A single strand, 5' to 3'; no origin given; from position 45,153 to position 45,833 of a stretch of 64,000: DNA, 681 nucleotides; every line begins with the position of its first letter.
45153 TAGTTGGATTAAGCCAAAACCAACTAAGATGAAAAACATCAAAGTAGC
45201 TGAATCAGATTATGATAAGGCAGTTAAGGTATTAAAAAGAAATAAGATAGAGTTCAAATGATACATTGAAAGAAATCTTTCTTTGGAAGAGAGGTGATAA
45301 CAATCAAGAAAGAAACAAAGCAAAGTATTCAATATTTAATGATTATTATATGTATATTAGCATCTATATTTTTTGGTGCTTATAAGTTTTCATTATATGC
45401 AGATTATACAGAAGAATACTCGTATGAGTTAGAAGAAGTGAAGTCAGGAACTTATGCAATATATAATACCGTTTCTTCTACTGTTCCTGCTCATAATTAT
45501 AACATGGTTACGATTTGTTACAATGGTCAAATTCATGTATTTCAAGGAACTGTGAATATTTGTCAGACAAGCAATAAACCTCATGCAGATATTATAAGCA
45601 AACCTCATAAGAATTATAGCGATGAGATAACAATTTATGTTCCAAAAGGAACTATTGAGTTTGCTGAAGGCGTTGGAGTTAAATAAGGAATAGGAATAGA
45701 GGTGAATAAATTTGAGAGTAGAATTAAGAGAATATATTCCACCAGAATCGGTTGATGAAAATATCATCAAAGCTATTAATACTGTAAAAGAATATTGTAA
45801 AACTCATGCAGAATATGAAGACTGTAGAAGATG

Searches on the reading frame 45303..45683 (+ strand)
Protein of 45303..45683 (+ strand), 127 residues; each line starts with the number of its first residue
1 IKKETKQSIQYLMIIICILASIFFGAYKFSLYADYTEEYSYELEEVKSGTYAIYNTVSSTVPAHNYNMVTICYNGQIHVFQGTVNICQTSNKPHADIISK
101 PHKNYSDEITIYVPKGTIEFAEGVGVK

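Call 10: find_related_loci(query=window:45303-45683:+, collection=viral_contigs, flank=3000)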
Query seq(127 aa) (127 aa) in viral_contigs; peptide patterns used: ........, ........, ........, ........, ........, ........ (x = any residue, [..] = any of these).
16 stretches matched a pattern; 2 encode a relative of the query (tblastn E <= 1e-3); 2 distinct loci.
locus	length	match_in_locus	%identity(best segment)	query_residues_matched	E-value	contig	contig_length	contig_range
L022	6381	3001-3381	80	1-127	5e-70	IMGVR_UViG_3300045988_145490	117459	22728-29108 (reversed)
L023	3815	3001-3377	100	1-127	3e-66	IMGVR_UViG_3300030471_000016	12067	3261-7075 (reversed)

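Call 23: search_protein_families(library=pfam, proteins=[window:45303-45683:+], max_evalue=0.1)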
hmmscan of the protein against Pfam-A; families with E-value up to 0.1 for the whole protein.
window:45303-45683:+ (127 aa): 1 family
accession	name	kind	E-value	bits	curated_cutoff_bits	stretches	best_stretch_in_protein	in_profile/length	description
PF06200.19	tify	-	0.061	13.1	27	0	70-81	8-19/34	tify domain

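Call 24: search_protein_families(library=phrogs, proteins=[window:45303-45683:+], max_evalue=0.01)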
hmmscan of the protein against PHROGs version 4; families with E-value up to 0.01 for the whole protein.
window:45303-45683:+ (127 aa): 0 families

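Call 38: find_homologous_proteins(query=window:45303-45683:+, max_evalue=0.001)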
Query seq(127 aa) (127 aa): 26 proteins with E <= 0.001 among 35 candidates.
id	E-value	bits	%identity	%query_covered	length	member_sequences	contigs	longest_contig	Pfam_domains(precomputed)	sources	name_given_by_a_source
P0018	2.6e-77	274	98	100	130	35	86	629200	-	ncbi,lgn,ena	-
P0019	9.3e-67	240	83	100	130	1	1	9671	-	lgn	-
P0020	7.1e-64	231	80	100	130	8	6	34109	-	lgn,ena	-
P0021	9.6e-64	231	80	100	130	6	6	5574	-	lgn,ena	-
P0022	1.9e-61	223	83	100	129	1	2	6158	-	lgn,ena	-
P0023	5.0e-57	209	76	100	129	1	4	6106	-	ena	-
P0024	9.3e-57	208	74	100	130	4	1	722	-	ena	-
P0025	1.3e-56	208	73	100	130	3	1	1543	-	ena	-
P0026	2.4e-56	207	74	100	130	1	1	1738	-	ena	-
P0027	1.9e-50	188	61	100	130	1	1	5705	-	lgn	-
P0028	3.7e-50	187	69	100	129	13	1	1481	-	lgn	-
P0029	6.3e-50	186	72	100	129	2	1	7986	-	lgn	-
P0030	1.7e-49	185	69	100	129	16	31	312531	-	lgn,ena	-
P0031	2.7e-47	177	61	96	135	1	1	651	-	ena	-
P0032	5.2e-47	177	65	100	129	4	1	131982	-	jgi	jgi:hypothetical protein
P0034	7.7e-47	176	61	96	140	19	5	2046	-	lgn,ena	-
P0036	1.3e-44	169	61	96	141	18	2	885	-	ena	-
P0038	2.5e-43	165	58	95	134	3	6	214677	-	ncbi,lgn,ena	-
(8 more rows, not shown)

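Call 40: find_encoding_contigs(protein=P0038, flank=500, max_places=3)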
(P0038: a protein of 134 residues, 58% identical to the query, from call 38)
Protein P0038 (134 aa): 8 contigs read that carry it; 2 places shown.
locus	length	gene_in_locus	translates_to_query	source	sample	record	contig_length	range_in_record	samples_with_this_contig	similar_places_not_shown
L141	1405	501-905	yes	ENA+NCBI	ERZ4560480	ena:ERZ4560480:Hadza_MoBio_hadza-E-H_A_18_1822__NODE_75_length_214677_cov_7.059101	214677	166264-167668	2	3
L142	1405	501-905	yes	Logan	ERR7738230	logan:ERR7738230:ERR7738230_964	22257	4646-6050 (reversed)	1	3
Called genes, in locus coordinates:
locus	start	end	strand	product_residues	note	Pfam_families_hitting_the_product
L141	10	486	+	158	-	PF02481:DNA_processg_A (weak), PF06908:YpsA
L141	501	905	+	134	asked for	-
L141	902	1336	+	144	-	-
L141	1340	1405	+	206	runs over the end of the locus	-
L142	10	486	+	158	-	PF02481:DNA_processg_A (weak), PF06908:YpsA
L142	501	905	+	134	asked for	-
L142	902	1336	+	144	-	-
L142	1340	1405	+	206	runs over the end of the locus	-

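Call 41: find_encoding_contigs(protein=P0034, flank=500, max_places=3)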
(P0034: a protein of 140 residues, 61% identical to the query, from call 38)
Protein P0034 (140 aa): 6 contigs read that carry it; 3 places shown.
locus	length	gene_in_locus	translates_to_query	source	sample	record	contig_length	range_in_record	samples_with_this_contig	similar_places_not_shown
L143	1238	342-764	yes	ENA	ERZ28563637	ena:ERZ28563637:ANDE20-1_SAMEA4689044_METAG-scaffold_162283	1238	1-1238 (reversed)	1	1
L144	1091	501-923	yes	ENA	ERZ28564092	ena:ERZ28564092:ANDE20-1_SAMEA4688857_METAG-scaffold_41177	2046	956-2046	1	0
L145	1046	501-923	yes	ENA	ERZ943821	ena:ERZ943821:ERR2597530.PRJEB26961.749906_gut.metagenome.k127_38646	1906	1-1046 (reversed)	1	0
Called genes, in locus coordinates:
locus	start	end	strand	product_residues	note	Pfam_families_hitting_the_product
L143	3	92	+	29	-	?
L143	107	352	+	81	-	PF21825:Sequestin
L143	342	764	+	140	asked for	-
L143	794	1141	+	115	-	-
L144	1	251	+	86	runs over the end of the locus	PF19791:DUF6275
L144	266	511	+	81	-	PF21825:Sequestin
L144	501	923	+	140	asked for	-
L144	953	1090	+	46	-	?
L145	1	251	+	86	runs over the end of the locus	PF19791:DUF6275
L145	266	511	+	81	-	PF21825:Sequestin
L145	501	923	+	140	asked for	-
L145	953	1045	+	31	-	?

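Call 42: find_encoding_contigs(protein=P0036, flank=500, max_places=2)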
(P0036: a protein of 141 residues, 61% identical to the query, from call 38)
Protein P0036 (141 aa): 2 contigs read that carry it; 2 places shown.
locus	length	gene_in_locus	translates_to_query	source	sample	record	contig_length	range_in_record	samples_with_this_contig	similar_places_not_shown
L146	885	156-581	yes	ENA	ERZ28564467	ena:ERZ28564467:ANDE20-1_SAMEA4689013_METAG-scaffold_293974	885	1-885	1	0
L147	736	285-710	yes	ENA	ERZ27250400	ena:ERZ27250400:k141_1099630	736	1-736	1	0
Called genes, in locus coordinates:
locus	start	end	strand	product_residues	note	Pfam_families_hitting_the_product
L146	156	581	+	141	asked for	-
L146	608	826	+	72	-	-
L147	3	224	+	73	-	?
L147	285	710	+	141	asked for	-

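Call 43: find_encoding_contigs(protein=P0025, flank=500, max_places=2)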
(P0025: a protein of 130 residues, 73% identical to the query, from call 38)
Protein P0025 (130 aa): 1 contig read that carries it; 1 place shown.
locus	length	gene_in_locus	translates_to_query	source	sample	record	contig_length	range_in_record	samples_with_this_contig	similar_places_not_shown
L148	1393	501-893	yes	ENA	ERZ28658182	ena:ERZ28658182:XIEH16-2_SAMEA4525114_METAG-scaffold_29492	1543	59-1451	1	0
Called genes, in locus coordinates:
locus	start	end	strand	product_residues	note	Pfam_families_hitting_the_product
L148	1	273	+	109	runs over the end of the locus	?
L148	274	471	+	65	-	-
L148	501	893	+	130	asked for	-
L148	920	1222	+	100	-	-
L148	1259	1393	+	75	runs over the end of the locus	?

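Call 56: find_related_loci(query=A1, collection=genome_contigs, flank=1500)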
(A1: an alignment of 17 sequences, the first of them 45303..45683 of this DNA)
Query A1 (127 aa) in genome_contigs; peptide patterns used: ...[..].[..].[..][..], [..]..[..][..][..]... (x = any residue, [..] = any of these).
82 stretches matched a pattern, but none encodes a relative of the query by tblastn (E <= 1e-3).
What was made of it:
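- Tried and rejected: No hits (call 56).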

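Call 88: predict_structure(alignment_id=A1)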
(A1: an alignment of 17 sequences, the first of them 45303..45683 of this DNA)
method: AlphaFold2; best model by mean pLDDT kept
length: 127 residues; sequences in the alignment: 17
mean_pLDDT: 62.9   pTM: 0.36
mean pLDDT of the five models: 62.9, 61.1, 60.2, 57.0, 55.8
residues with pLDDT >= 90: 12; 70-90: 17; 50-70: 75; < 50: 23
segments of 3 or more residues with pLDDT < 50: 35-47, 122-127
pLDDT, mean of each block of 10 residues (from residue 1): 79 93 85 48 46 57 58 63 66 60 55 64 36
secondary structure, 60 per line:
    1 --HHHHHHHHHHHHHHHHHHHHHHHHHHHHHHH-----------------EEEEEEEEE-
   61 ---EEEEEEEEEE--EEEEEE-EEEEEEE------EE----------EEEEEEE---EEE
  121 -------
elements in order: H3-33 E51-59 E64-73 E76-81 E83-89 E108-114 E118-120
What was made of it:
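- Tried and rejected: Structure of C. Only the N-terminal helix was confident, so I ran no fold search (call 88).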
